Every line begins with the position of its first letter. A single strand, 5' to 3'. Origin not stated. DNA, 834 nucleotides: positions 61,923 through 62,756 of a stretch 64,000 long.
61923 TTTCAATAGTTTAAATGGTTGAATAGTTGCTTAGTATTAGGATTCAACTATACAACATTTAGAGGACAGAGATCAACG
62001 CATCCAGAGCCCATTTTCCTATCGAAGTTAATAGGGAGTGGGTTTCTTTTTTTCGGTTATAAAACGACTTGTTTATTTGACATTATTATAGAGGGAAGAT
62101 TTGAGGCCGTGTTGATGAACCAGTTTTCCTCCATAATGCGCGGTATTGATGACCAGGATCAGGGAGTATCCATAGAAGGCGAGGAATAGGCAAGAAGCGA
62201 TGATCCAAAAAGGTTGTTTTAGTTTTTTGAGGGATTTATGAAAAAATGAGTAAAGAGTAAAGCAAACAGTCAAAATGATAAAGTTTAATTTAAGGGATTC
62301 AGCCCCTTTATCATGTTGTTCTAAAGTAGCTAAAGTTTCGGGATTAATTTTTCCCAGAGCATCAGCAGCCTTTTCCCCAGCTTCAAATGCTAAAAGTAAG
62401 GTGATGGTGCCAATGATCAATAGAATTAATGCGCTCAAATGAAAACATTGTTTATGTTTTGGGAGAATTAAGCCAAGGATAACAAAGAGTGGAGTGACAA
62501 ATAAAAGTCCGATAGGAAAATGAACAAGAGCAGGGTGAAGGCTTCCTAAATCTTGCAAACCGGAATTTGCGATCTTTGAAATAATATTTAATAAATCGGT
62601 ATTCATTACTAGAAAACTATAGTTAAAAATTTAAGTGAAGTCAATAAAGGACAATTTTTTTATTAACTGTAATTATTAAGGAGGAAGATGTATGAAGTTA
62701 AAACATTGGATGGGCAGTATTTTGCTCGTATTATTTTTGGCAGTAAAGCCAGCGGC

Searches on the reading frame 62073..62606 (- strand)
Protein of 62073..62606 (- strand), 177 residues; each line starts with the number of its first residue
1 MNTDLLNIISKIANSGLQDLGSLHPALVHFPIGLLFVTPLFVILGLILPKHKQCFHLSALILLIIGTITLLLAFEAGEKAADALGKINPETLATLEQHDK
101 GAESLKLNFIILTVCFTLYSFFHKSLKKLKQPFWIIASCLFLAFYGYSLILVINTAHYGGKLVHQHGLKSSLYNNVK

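Call 54: search_protein_families(library=pfam, proteins=[window:62073-62606:-])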
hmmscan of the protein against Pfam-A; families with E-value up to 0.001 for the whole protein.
window:62073-62606:- (177 aa): 1 family
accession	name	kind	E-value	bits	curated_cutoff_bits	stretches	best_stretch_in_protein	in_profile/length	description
PF09990.14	DUF2231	-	4.5e-09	36.9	26.4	1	23-169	4-136/139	Predicted membrane protein (DUF2231)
